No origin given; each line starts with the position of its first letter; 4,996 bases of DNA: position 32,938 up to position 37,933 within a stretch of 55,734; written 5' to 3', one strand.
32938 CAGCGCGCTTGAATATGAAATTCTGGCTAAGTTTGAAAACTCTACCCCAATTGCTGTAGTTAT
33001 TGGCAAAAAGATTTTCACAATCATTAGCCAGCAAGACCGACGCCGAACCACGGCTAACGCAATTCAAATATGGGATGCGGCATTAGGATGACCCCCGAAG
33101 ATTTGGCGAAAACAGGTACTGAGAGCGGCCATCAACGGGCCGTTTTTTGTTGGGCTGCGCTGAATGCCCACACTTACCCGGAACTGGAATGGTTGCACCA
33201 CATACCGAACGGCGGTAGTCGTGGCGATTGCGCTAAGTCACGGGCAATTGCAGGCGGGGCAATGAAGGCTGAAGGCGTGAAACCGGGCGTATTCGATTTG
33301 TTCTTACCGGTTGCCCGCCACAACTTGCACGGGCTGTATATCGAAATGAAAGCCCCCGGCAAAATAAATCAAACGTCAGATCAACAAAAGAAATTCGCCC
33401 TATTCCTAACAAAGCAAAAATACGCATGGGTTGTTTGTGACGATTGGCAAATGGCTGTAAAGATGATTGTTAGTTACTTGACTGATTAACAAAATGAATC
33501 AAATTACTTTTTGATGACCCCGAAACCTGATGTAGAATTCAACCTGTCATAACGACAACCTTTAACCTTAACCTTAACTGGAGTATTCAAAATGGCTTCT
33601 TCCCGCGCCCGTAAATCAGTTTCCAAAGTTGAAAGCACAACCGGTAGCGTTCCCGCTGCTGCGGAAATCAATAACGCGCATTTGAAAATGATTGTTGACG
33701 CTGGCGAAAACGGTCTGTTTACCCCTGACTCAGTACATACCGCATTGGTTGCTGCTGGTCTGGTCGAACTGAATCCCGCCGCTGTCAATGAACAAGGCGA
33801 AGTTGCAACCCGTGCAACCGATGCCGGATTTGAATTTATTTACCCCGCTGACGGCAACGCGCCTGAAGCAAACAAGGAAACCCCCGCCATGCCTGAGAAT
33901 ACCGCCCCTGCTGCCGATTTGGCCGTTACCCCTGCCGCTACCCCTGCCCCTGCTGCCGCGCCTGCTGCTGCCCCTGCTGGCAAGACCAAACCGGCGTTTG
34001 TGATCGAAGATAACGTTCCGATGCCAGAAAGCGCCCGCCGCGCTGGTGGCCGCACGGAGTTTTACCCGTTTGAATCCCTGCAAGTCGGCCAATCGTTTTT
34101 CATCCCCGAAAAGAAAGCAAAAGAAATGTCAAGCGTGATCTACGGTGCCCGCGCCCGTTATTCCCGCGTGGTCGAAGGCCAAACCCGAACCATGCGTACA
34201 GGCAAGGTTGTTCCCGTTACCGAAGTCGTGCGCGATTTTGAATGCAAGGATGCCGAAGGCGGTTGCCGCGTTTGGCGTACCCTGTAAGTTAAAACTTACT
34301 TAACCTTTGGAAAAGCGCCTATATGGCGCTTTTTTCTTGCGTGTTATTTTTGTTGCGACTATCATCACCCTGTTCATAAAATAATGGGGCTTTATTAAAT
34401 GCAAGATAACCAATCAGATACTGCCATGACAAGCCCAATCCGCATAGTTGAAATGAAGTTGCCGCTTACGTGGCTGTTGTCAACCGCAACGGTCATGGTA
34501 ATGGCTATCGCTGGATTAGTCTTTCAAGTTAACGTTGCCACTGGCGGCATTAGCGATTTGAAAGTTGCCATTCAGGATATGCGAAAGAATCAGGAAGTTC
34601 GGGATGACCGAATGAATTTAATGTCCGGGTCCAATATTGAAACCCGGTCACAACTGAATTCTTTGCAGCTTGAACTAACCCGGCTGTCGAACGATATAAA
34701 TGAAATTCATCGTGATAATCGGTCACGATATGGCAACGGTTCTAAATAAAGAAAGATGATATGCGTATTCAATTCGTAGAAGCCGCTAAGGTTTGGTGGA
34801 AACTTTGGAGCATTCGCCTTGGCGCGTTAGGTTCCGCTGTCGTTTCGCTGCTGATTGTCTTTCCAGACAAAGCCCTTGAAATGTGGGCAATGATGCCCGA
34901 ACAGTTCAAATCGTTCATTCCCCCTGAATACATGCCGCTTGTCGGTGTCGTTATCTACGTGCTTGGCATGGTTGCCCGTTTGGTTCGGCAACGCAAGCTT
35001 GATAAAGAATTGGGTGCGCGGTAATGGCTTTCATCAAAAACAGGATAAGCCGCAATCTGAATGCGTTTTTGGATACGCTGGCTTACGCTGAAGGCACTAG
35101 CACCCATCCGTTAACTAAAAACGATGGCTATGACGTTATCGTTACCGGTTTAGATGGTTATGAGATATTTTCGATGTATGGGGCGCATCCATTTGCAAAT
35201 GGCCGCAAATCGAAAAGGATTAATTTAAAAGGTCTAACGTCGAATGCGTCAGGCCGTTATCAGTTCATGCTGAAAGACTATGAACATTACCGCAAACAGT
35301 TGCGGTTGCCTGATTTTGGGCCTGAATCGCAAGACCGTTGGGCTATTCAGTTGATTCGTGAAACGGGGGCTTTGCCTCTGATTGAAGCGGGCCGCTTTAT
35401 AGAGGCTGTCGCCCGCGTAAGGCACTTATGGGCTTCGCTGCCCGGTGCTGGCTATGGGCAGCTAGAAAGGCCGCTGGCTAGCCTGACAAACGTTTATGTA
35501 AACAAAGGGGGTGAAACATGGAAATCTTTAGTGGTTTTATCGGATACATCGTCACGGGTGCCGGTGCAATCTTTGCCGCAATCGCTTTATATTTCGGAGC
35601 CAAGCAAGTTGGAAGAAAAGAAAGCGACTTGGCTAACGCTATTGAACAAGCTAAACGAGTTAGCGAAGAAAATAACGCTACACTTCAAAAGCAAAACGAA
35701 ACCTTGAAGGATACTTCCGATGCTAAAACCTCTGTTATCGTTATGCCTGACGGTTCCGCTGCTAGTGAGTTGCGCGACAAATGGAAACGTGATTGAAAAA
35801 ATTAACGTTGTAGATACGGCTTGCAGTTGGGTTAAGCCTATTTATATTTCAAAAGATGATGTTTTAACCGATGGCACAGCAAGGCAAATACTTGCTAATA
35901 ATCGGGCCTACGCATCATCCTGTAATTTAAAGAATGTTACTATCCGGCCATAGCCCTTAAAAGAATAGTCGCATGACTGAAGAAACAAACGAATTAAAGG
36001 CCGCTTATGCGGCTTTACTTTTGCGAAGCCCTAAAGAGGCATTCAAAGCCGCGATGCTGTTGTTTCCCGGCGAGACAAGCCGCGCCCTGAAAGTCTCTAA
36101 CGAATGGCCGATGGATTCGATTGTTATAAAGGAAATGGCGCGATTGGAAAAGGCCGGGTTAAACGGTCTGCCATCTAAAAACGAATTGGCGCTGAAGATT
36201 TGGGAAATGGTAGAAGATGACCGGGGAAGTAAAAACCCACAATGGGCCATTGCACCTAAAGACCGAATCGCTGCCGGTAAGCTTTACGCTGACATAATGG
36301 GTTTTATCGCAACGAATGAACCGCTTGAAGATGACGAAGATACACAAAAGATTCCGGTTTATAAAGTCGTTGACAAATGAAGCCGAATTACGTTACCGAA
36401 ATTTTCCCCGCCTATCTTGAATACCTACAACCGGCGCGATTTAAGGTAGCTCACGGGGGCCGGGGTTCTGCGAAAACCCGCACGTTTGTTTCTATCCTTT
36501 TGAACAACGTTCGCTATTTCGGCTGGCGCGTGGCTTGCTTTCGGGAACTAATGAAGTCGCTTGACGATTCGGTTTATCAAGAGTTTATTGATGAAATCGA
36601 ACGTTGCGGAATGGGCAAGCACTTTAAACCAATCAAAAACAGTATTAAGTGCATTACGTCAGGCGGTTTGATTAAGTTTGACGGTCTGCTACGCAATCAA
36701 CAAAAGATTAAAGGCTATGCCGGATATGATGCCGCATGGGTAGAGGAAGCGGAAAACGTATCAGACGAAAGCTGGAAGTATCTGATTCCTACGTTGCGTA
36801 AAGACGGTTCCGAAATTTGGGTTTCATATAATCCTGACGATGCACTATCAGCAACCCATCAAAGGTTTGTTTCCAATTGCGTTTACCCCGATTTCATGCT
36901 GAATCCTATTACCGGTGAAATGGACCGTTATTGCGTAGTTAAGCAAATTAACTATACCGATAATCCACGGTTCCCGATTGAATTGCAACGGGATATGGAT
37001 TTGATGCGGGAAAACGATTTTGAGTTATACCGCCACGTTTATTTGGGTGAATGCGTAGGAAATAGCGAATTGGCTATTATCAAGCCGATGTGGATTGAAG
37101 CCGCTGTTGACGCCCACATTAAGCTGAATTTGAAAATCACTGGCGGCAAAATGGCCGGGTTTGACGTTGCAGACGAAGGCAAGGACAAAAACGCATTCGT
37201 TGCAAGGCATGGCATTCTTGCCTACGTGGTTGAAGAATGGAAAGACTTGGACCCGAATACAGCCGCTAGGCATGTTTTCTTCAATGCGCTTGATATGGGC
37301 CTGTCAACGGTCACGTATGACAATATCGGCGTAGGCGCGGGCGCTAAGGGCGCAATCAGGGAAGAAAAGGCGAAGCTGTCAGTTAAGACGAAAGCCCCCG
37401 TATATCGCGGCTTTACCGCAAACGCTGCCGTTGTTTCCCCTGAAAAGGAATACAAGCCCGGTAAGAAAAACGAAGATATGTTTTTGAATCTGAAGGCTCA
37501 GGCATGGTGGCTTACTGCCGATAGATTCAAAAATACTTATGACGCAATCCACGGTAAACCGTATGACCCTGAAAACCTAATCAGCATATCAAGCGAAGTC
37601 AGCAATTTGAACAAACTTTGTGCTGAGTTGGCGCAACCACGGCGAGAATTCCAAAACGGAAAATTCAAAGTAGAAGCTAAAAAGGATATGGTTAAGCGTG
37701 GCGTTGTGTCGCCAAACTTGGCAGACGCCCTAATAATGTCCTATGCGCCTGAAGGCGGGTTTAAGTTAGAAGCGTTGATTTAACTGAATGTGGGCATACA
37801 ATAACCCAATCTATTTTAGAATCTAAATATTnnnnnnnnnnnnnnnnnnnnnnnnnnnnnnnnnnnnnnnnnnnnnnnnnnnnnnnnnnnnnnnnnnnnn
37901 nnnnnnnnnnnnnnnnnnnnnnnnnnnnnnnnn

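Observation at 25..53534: Dispersed, frame-independent 9-mer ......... (19 exact copies): an uptake-sequence-like or Chi-like genomic word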

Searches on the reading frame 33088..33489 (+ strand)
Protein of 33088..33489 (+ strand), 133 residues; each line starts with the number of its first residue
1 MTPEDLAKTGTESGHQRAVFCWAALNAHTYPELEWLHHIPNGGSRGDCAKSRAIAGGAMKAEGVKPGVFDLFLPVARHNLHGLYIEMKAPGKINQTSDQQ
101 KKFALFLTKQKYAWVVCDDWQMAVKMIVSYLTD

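Call 89: search_protein_families(library=phrogs, proteins=[window:33088-33489:+])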
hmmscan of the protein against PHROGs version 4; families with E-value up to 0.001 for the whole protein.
window:33088-33489:+ (133 aa): 3 families
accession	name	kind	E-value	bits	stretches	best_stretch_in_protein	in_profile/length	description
phrog_824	-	unknown function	4.1e-36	126.2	1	5-131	59-175/265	-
phrog_2363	-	unknown function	6.2e-11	43.3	1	14-131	61-171/192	-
phrog_5702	-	DNA, RNA and nucleotide metabolism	5.9e-08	33.6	1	62-131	1-67/70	Holliday junction resolvase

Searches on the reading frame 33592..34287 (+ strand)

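Call 89: search_protein_families(library=phrogs, proteins=[window:33592-34287:+])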
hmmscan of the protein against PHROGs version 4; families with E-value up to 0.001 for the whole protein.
window:33592-34287:+ (231 aa): 1 family
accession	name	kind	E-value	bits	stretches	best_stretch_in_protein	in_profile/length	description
phrog_7597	-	unknown function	6e-41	141.2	1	26-230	12-192/193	-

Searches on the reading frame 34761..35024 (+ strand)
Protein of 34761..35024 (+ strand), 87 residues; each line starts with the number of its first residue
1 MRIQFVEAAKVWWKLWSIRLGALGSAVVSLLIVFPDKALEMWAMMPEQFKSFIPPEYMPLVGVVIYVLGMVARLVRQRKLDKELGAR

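Call 89: search_protein_families(library=phrogs, proteins=[window:34761-35024:+])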
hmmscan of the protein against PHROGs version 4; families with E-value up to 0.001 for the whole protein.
window:34761-35024:+ (87 aa): 2 families
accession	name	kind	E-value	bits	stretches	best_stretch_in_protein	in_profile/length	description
phrog_1356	-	lysis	1.4e-20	74.8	1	1-83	45-122/135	holin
phrog_13249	-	lysis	7.9e-08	33.4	1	25-84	13-72/79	holin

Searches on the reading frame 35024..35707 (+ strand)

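Call 89: search_protein_families(library=phrogs, proteins=[window:35024-35707:+])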
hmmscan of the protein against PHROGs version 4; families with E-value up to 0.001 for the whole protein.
window:35024-35707:+ (227 aa): 4 families
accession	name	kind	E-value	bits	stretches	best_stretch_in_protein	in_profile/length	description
phrog_17029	-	unknown function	2.1e-58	198.8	1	9-169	7-168/241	-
phrog_90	-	lysis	1.1e-52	180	1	7-165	651-808/1168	endolysin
phrog_17230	-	tail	1.1e-19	71.6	1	10-161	370-513/580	tail fiber protein/ lysozyme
phrog_28672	-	other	0.00023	20.9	1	43-159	36-153/397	metallo-endopeptidase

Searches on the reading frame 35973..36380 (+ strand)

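Call 89: search_protein_families(library=phrogs, proteins=[window:35973-36380:+])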
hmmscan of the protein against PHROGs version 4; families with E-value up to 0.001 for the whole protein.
window:35973-36380:+ (135 aa): 1 family
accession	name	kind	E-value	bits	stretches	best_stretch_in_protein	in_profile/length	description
phrog_5334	-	head and packaging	2.9e-19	70.8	1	1-116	13-119/162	terminase small subunit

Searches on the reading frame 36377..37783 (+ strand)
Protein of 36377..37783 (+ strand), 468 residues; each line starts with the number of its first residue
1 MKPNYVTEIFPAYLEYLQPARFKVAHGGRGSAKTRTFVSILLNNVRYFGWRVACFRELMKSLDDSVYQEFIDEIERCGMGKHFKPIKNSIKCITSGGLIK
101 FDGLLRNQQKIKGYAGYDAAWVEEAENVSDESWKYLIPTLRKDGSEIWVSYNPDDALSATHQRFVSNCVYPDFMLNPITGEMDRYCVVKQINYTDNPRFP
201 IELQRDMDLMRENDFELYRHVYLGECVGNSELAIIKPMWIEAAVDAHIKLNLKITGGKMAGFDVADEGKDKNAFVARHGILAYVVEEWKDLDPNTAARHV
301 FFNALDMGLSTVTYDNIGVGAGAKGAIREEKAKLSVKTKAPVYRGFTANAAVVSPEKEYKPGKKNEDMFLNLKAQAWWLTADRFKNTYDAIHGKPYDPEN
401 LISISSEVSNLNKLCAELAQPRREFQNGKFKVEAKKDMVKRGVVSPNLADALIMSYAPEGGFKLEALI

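Call 8: search_protein_families(library=pfam, proteins=[window:36377-37783:+])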
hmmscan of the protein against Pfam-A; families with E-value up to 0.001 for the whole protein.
window:36377-37783:+ (468 aa): 1 family
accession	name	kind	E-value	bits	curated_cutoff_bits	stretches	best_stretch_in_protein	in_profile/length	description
PF04466.19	Terminase_3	-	7.6e-35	120.7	23.2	1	21-225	3-201/201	Phage terminase large subunit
